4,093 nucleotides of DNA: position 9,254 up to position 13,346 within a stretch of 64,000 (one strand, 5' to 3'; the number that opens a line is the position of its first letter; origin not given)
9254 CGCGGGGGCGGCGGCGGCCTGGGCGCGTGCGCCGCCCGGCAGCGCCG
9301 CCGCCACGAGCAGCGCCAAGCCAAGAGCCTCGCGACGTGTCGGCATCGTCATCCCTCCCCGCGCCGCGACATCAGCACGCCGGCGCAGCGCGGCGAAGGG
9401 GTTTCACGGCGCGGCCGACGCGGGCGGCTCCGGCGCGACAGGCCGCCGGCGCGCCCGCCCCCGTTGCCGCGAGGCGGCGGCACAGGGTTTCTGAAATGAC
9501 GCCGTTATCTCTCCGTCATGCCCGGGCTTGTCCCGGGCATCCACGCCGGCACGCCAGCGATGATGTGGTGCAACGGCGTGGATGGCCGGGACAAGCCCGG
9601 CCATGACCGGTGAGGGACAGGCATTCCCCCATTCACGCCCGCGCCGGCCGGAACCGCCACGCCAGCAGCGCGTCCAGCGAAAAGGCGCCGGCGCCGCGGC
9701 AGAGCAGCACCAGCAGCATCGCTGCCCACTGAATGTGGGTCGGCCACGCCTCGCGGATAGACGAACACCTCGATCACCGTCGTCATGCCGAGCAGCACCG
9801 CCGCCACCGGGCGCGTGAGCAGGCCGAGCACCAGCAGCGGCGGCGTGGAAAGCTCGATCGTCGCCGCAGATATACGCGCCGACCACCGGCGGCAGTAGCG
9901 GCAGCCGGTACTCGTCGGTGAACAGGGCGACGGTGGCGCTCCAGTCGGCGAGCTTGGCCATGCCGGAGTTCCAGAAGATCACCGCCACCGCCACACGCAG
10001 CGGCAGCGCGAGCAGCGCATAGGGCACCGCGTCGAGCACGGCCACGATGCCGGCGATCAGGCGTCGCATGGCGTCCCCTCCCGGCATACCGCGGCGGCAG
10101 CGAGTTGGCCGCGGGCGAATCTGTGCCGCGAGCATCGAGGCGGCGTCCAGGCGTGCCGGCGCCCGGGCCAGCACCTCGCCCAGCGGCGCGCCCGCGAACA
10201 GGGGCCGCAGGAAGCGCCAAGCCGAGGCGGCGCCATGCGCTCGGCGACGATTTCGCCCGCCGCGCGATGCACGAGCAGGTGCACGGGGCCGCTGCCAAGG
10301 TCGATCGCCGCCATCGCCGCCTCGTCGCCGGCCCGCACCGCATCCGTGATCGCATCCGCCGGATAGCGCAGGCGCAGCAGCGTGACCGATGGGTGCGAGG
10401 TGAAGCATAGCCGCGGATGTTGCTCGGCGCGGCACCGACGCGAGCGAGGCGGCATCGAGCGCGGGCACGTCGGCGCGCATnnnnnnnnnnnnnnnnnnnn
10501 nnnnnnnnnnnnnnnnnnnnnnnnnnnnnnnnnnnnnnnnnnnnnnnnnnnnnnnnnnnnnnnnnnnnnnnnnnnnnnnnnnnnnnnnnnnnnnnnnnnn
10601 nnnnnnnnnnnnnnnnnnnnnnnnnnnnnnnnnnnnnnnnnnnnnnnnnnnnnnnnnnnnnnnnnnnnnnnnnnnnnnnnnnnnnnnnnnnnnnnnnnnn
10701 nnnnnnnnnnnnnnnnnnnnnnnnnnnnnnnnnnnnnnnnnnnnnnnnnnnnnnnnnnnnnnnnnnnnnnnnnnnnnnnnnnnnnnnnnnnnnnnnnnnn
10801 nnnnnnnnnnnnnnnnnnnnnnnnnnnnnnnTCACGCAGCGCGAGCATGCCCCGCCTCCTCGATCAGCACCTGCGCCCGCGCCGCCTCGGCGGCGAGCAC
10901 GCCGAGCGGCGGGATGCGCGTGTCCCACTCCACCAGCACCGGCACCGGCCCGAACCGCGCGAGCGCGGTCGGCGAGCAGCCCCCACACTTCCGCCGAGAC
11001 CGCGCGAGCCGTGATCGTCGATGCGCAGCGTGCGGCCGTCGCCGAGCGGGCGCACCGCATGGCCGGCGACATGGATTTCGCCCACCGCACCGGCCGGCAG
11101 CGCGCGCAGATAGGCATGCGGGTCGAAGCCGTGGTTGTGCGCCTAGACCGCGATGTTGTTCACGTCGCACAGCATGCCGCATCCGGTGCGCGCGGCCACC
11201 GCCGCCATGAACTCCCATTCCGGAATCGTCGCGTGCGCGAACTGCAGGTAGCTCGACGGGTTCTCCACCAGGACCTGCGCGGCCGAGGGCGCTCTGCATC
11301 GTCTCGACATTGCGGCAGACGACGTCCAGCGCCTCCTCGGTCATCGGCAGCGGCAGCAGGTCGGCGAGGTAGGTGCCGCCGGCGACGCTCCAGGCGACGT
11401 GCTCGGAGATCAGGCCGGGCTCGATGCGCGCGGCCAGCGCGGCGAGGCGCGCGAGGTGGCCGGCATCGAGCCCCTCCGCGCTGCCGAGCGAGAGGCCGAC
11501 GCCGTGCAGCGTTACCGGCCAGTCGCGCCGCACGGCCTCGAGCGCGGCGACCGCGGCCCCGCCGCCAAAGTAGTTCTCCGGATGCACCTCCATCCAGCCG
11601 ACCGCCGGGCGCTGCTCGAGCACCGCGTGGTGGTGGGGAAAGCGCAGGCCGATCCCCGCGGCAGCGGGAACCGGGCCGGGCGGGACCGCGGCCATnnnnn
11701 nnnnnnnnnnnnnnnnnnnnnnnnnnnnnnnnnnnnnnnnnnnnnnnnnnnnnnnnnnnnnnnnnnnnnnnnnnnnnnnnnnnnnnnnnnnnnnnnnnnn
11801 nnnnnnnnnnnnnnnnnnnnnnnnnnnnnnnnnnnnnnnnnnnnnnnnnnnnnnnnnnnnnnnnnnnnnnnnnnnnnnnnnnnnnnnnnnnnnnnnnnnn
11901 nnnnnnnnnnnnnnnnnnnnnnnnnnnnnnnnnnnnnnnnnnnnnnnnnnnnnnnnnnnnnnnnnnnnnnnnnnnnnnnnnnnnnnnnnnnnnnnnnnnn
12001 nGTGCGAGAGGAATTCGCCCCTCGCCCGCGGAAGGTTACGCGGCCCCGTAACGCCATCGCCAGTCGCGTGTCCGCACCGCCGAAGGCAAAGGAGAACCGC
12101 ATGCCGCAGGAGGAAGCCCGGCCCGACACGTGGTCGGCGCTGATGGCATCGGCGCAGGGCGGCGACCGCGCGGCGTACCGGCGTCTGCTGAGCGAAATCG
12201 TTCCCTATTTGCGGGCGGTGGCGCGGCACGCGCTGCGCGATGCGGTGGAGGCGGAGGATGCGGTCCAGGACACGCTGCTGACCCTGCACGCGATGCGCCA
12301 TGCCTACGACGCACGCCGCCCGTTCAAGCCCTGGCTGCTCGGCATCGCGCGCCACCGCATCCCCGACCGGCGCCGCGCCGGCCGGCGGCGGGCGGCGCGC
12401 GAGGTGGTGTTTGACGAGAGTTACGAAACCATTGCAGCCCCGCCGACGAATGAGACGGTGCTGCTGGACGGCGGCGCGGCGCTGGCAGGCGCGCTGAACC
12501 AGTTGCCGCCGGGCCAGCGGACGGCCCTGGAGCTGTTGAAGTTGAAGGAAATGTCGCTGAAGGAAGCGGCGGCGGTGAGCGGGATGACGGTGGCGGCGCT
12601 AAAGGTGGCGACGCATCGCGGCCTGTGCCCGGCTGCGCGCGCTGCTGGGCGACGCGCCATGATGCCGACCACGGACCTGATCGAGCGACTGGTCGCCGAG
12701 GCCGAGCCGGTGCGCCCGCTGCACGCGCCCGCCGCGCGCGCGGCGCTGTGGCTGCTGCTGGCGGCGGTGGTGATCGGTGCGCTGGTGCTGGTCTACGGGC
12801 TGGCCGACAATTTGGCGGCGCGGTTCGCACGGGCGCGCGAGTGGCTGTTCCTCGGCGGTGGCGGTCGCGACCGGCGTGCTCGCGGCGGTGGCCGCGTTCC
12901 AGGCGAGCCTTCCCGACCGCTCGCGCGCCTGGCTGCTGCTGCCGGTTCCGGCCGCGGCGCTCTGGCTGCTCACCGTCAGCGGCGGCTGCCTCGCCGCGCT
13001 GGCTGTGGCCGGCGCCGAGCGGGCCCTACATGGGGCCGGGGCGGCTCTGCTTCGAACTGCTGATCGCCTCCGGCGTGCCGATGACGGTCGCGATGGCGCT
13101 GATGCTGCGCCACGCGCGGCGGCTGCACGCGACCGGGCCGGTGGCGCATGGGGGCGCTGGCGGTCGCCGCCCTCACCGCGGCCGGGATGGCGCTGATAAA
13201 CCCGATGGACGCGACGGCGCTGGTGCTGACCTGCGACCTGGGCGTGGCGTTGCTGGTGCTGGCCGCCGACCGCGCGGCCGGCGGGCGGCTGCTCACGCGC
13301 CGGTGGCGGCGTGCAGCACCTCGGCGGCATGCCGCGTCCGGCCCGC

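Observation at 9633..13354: Complete bufferin-type (MNIO/DUF692) RiPP metallophore locus with its SigF/NrsF regulatory pair, every gene disrupted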

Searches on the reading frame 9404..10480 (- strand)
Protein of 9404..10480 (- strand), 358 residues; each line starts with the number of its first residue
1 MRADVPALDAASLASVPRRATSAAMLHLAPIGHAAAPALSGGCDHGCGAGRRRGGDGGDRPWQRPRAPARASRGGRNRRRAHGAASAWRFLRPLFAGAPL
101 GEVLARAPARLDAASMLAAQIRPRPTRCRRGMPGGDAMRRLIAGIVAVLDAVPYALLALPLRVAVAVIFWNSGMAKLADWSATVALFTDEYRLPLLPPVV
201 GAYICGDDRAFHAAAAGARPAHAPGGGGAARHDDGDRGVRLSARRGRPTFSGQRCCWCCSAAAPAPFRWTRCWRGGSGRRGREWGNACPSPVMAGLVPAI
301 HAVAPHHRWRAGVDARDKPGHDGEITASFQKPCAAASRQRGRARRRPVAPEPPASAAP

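Call 5: search_protein_families(library=pfam, max_evalue=0.01, proteins=[window:9404-10480:-])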
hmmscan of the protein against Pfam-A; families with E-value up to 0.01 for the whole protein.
window:9404-10480:- (358 aa): 1 family
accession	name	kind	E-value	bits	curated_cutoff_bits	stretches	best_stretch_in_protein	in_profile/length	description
PF07681.17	DoxX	-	0.00025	22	23.6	1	158-204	2-47/85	DoxX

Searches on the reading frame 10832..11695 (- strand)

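Call 5: search_protein_families(library=pfam, max_evalue=0.01, proteins=[window:10832-11695:-])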
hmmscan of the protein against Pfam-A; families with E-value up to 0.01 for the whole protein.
window:10832-11695:- (287 aa): 1 family
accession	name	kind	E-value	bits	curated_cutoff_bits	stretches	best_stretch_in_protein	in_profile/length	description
PF05114.20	MbnB_TglH_ChrH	-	1.7e-51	175.5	25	2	13-139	2-129/263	RiPP precursor modification enzyme MbnB/TglH/ChrH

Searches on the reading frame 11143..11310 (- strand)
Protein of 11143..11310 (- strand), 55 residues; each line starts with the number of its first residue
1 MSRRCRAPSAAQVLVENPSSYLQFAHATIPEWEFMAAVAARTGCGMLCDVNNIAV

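Call 5: search_protein_families(library=pfam, max_evalue=0.01, proteins=[window:11143-11310:-])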
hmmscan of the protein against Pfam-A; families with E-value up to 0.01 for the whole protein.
window:11143-11310:- (55 aa): 1 family
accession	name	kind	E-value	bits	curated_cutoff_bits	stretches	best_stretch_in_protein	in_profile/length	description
PF05114.20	MbnB_TglH_ChrH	-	2.7e-15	56.8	25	1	11-55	129-173/263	RiPP precursor modification enzyme MbnB/TglH/ChrH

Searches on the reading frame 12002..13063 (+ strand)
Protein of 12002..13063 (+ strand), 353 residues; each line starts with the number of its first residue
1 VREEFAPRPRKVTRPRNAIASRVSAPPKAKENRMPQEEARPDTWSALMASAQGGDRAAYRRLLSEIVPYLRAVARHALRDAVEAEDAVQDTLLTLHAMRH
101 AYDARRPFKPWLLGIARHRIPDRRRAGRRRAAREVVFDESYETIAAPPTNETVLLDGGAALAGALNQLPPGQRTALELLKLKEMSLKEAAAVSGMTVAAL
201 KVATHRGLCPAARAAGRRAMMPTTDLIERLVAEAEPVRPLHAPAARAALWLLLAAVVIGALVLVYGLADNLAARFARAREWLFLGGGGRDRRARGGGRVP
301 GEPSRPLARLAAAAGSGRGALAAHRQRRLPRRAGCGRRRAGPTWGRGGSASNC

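Call 5: search_protein_families(library=pfam, max_evalue=0.01, proteins=[window:12002-13063:+])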
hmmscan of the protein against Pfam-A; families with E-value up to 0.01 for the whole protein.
window:12002-13063:+ (353 aa): 4 families
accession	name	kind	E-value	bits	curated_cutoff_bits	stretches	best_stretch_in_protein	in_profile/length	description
PF04542.20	Sigma70_r2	-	2.2e-12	47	24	1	66-129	5-70/71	Sigma-70 region 2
PF08281.18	Sigma70_r4_2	-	7.4e-10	38.8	25.7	1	161-208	4-51/54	Sigma-70, region 4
PF07638.17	Sigma70_ECF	-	2.4e-05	24.7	21.1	1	45-200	5-168/185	ECF sigma factor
PF04545.22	Sigma70_r4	-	0.00046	20.1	24.1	1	164-206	1-43/50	Sigma-70, region 4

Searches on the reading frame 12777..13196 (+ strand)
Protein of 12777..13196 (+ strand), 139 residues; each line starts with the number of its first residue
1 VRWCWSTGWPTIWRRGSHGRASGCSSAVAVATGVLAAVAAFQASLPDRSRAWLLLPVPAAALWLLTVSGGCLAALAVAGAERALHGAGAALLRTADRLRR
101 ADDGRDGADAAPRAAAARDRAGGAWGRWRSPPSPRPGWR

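Call 5: search_protein_families(library=pfam, max_evalue=0.01, proteins=[window:12777-13196:+])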
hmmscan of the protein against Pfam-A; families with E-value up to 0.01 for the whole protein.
window:12777-13196:+ (139 aa): 0 families
